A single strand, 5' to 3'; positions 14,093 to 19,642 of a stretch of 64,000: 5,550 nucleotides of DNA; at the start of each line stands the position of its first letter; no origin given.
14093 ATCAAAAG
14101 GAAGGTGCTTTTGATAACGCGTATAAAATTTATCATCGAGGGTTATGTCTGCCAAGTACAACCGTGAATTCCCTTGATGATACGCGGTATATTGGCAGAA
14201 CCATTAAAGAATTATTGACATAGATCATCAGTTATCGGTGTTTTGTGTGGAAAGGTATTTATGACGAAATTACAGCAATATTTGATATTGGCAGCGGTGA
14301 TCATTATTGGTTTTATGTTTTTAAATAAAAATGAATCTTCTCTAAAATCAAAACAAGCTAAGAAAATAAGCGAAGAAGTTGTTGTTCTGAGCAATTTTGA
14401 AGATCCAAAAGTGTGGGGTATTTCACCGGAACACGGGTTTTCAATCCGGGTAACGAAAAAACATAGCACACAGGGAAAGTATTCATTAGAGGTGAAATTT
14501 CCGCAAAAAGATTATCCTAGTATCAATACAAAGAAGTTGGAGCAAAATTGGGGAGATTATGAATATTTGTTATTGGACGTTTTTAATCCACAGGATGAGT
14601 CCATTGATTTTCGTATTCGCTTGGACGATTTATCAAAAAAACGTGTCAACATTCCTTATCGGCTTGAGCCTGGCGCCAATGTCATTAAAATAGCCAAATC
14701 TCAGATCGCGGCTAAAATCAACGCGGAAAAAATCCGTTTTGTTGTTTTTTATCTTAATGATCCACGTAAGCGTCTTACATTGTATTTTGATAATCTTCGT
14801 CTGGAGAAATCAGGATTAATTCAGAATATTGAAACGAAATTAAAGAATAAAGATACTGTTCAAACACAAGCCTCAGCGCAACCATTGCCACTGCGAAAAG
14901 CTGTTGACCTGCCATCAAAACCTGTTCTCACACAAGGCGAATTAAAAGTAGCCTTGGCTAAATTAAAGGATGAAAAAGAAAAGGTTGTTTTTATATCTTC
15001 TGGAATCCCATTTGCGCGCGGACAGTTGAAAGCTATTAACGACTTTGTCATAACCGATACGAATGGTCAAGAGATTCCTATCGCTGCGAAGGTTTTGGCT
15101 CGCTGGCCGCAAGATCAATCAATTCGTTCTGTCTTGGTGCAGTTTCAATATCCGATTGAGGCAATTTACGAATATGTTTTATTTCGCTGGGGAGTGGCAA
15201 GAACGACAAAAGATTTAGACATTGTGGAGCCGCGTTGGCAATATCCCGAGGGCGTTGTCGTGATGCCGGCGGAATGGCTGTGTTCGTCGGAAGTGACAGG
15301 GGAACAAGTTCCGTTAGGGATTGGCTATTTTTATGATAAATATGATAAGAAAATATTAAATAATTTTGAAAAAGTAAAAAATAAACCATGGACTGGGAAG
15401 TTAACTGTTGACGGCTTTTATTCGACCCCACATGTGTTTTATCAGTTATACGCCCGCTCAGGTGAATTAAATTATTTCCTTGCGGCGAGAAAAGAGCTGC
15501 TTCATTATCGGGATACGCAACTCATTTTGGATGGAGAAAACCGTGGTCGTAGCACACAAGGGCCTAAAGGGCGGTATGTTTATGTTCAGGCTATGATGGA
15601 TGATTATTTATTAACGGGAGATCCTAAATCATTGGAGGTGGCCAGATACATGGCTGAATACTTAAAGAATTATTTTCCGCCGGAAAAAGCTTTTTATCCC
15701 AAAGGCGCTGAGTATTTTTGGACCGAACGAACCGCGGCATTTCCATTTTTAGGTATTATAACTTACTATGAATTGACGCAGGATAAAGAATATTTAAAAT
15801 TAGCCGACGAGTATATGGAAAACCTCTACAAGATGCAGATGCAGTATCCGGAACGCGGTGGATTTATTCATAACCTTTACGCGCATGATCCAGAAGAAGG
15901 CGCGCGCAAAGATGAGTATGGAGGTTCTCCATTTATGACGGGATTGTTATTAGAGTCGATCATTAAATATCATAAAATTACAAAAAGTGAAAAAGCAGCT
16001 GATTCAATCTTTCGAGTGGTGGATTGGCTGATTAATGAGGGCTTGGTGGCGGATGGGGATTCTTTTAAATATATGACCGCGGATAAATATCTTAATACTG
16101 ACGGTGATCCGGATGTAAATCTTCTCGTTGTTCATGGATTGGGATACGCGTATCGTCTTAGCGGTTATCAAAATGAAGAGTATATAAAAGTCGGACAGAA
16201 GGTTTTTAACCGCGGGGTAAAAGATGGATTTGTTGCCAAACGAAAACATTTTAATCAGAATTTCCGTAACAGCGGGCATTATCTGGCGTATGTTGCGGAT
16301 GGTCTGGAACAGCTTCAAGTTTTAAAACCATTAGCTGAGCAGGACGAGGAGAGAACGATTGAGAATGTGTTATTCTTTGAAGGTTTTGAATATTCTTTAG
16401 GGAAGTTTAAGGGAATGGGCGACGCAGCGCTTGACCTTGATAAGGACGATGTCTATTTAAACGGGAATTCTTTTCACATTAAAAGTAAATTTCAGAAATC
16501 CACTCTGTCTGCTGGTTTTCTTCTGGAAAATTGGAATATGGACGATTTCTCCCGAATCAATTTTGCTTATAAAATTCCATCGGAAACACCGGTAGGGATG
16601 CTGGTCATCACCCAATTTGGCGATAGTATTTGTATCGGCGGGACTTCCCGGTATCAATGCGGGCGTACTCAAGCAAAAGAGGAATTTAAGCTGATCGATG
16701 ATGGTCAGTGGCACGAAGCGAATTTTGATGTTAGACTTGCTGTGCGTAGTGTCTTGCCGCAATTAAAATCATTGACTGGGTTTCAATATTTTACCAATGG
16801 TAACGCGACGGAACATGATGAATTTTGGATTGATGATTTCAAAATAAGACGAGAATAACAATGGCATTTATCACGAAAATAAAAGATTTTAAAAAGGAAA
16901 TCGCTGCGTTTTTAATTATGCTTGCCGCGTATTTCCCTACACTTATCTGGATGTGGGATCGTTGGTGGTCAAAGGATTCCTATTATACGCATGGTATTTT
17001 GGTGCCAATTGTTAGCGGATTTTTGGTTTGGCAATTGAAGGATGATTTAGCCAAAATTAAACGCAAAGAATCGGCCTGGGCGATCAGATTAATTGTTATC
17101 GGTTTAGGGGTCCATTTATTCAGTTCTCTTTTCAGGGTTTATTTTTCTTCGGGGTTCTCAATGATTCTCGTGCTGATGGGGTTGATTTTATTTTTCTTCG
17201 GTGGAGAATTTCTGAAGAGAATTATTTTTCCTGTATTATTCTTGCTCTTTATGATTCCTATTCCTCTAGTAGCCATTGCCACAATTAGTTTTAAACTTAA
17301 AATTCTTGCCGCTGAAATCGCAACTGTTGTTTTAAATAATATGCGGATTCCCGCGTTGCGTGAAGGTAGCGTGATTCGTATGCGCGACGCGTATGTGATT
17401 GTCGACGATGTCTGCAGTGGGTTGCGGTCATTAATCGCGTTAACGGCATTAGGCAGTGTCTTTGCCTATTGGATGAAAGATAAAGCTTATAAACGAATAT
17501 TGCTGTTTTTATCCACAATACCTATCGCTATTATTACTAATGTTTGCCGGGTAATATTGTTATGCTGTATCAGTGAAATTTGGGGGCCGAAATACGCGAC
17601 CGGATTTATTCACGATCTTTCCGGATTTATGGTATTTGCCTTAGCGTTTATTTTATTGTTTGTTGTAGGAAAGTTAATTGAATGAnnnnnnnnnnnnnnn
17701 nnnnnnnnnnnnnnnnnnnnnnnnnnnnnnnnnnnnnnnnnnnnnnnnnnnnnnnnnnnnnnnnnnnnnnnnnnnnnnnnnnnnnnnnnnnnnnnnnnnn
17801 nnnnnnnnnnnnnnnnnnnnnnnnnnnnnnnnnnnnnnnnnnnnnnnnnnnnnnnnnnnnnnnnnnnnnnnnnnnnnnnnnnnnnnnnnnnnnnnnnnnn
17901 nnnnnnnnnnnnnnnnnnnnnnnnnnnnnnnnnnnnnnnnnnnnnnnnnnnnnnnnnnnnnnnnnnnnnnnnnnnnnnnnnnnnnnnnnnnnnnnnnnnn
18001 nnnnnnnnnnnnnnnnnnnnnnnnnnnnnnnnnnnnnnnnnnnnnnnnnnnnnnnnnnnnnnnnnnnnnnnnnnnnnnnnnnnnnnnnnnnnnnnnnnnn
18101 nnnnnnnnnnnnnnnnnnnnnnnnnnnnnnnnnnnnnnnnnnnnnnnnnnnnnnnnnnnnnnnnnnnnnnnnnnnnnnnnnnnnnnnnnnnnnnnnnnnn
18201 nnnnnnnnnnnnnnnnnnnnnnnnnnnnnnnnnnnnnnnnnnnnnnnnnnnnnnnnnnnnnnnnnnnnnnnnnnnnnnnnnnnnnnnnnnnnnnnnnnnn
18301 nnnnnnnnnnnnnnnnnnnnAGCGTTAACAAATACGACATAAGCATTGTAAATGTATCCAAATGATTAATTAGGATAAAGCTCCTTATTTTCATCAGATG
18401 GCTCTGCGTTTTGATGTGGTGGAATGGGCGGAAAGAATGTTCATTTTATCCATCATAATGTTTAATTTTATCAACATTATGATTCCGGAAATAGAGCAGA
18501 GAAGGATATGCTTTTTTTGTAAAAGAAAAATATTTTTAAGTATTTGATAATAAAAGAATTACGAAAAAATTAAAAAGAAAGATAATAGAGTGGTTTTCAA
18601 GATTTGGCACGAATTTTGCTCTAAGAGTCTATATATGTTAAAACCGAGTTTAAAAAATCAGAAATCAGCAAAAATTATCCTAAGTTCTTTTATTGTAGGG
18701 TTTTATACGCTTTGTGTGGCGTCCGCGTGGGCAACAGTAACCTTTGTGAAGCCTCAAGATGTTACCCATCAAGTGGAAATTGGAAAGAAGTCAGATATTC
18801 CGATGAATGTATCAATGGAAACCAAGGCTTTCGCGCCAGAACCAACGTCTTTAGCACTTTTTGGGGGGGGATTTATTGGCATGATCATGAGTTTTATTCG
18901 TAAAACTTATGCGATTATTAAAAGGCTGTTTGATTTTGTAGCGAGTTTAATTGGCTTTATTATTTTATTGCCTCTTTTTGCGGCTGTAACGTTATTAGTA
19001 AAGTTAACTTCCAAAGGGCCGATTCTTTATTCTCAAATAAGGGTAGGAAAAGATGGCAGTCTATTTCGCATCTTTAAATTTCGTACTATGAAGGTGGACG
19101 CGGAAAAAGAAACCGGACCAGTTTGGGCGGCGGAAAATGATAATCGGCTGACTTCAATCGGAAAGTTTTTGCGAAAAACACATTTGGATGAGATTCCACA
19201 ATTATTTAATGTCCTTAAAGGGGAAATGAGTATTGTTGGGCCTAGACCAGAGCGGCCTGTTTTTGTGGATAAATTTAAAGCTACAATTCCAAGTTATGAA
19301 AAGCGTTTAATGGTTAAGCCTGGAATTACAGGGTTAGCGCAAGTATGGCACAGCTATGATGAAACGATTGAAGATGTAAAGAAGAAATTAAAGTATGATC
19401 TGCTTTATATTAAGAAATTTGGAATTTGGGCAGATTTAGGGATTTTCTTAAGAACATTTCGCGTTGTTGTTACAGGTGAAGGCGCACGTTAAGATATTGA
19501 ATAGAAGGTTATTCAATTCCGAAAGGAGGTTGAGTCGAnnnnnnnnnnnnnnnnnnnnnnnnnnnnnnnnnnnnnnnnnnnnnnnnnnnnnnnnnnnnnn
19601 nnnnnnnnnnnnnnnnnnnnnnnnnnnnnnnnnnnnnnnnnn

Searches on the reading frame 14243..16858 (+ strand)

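Call 5: search_protein_families(library=ncbifam, proteins=[window:14243-16858:+], max_evalue=0.01)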
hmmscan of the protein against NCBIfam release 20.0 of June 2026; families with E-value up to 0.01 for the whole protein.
window:14243-16858:+ (871 aa): 0 families

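Call 6: search_protein_families(library=pfam, proteins=[window:14243-16858:+], max_evalue=0.01)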
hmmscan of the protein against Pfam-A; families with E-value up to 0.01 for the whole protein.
window:14243-16858:+ (871 aa): 3 families
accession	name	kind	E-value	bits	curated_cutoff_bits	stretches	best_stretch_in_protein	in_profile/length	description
PF07944.18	Beta-AFase-like_GH127_cat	-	2.1e-07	30.8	24.9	2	508-598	70-159/376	Beta-L-arabinofuranosidase, GH127 catalytic domain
PF19501.5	PcRGLX_1st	-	2.4e-06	27.7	22.1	1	237-295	4-62/83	PcRGLX-like N-terminal RIFT barrel domain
PF07470.19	Glyco_hydro_88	-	0.00062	19.3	26.6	0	498-534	31-67/352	Glycosyl Hydrolase Family 88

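Call 66: search_protein_families(library=ncbifam, proteins=[window:14243-16858:+], max_evalue=1)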
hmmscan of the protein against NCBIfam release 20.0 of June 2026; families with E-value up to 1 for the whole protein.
window:14243-16858:+ (871 aa): 2 families
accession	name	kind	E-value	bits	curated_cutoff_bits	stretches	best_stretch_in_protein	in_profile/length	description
NF012147.1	blaIMP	exception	0.022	14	460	1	19-72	7-60/245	IMP family subclass B1 metallo-beta-lactamase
NF049879.1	AcerHdlse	equivalog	0.12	10.8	950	1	454-525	164-228/657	aceric acid hydrolase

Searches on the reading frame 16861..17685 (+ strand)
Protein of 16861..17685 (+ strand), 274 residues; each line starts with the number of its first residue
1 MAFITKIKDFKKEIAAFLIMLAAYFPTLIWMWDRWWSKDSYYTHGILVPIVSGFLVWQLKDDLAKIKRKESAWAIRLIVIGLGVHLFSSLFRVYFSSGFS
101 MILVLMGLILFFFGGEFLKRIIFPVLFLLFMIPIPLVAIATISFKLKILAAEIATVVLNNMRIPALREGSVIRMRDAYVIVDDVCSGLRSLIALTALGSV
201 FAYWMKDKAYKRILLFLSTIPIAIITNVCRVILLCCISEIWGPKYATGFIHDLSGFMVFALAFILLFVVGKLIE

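Call 5: search_protein_families(library=ncbifam, proteins=[window:16861-17685:+], max_evalue=0.01)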
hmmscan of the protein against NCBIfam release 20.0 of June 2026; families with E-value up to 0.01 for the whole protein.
window:16861-17685:+ (274 aa): 18 families
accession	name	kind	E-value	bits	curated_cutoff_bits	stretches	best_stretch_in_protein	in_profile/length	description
TIGR04152.1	exosort_VPLPA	exception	3.5e-57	194.6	400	1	34-272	3-241/486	VPLPA-CTERM-specific exosortase XrtD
TIGR03109.2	exosort_XrtA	exception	4e-56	190.3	208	1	15-272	5-258/261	exosortase A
TIGR02602.1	8TM_EpsH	subfamily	7.9e-53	179.4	105.55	1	35-272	3-239/241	exosortase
NF038142.1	exosort_XrtW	exception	1.5e-52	178.6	425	1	15-272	7-264/494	exosortase W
NF035943.2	exosort_XrtV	exception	5.2e-50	170.2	313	1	13-273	5-266/270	exosortase V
TIGR03113.1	exosort_XrtB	exception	5.2e-34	118.1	275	1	19-273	7-264/268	exosortase B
TIGR04151.1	exosort_VPDSG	exception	2.9e-22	79.5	300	1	13-271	30-297/306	VPDSG-CTERM-specific exosortase XrtC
TIGR04178.1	exo_archaeo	signature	1.8e-19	69.8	23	1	179-273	1-95/97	exosortase/archaeosortase family protein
NF033770.1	exosort_XrtT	exception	5e-17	61.6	250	1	23-266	12-260/472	exosortase T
NF033464.1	cyanoexo_CrtC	exception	6.6e-17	62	225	1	17-262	11-263/278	cyanoexosortase C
TIGR04156.1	cyanoexo_CrtB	exception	9.4e-16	58.1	300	1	14-268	6-261/280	cyanoexosortase B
TIGR04476.1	exosort_XrtN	exception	8.7e-12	44.9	200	1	69-265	45-238/406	exosortase N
NF012182.0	exosortase_XrtQ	exception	5e-10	39.3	270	1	18-262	11-247/256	exosortase Q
TIGR04489.1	exosort_XrtO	exception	5e-10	38.8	250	1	24-266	5-251/451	exosortase O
TIGR03763.1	cyanoexo_CrtA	exception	6.3e-10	39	150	1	19-269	9-254/260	cyanoexosortase A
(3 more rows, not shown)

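Call 6: search_protein_families(library=pfam, proteins=[window:16861-17685:+], max_evalue=0.01)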
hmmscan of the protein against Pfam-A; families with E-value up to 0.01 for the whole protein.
window:16861-17685:+ (274 aa): 2 families
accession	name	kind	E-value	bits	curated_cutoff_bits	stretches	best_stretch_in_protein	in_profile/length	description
PF09721.15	Exosortase_EpsH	-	4e-68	230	25.7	1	18-272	2-253/254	Transmembrane exosortase (Exosortase_EpsH)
PF19762.4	DUF6249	-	0.006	17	33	1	67-108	52-94/104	Domain of unknown function (DUF6249)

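Call 74: find_related_loci(query=A4, collection=metagenome_contigs, flank=10000)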
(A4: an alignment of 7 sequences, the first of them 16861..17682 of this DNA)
Query A4 (274 aa) in metagenome_contigs; peptide patterns used: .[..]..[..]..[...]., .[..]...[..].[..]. (x = any residue, [..] = any of these).
600 stretches matched a pattern (row limit reached: there are more); 527 encode a relative of the query (tblastn E <= 1e-3); the best 80 are kept; 80 distinct loci.
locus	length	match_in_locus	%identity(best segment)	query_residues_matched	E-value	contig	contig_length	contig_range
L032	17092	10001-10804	63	7-274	3e-117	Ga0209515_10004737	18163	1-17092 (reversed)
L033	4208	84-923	60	5-274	5e-116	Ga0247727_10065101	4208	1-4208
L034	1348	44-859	63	3-274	1e-122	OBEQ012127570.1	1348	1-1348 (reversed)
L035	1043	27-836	61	5-274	4e-123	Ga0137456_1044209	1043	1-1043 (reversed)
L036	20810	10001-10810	62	5-274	5e-111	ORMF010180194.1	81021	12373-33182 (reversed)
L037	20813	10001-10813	62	4-274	4e-111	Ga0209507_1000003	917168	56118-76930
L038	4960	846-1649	62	6-274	1e-110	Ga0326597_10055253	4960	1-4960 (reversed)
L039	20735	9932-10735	62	7-274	2e-109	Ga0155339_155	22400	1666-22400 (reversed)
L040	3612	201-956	65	23-274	1e-110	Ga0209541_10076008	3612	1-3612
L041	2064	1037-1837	61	8-274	3e-114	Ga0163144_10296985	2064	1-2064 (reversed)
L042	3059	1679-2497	63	6-274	5e-109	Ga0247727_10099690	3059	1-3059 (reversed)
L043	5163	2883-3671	59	12-274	2e-106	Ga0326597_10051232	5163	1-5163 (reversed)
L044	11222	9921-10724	60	7-274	6e-105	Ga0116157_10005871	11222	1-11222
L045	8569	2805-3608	58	7-274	6e-104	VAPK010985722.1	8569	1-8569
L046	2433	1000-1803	56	7-274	3e-107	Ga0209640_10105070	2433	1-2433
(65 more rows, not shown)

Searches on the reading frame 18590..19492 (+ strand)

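Call 5: search_protein_families(library=ncbifam, proteins=[window:18590-19492:+], max_evalue=0.01)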
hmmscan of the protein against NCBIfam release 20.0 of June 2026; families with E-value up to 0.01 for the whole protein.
window:18590-19492:+ (300 aa): 12 families
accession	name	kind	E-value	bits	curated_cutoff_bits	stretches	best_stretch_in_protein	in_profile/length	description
TIGR03025.1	EPS_sugtrans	subfamily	2.2e-92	310.7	295.55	1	62-300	208-445/445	exopolysaccharide biosynthesis polyprenyl glycosylphosphotransferase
TIGR03013.1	EpsB_2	subfamily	1.6e-81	274.7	393.35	1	90-300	240-443/443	TIGR03013 family XrtA/PEP-CTERM system glycosyltransferase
TIGR03023.1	WcaJ_sugtrans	equivalog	2.4e-79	267.7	410.75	1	48-299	199-452/453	undecaprenyl-phosphate glucose phosphotransferase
TIGR03022.1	WbaP_sugtrans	subfamily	6.7e-58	197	403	1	102-300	250-456/456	undecaprenyl-phosphate galactose phosphotransferase WbaP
NF041877.1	EPS_EpsZ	equivalog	1.2e-52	179.2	800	1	84-299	239-458/459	exopolysaccharide biosynthesis polyisoprenyl-phosphate hexose-1-phosphate transferase EpsZ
NF007518.0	PRK10124.1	equivalog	6.4e-52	176.8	684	1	108-291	271-456/464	undecaprenyl-phosphate glucose phosphotransferase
NF052601.1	undeca_RfbP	equivalog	3.9e-45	154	330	1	105-295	39-237/244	undecaprenyl-phosphate galactose phosphotransferase family protein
NF050817.1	PolSacchBiosHfsE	equivalog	6.1e-42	143.9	750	1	103-291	264-457/467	polysaccharide biosynthesis protein HfsE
NF011751.0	PRK15204.1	equivalog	2.2e-37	128.8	907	1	104-299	273-475/476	undecaprenyl-phosphate galactose phosphotransferase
NF045514.1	glycotran_HepC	equivalog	8.5e-29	100.4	140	1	106-220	112-211/220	heterocyst development glycosyltransferase HepC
NF038125.1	PEP_CTERM_THxN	subfamily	0.0026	17.4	85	1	65-102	206-243/246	THxN family PEP-CTERM protein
NF033554.9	floc_PepA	equivalog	0.0082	16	80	0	83-105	238-260/261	flocculation-associated PEP-CTERM protein PepA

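Call 6: search_protein_families(library=pfam, proteins=[window:18590-19492:+], max_evalue=0.01)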
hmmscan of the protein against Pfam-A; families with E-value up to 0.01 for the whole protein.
window:18590-19492:+ (300 aa): 2 families
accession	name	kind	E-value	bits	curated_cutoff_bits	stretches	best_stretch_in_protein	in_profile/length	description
PF02397.22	Bac_transf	-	2.2e-67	226.5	27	1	111-294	1-178/179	Bacterial sugar transferase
PF07589.16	PEP-CTERM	-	0.00045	20.6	20.7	1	83-105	3-24/24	PEP-CTERM motif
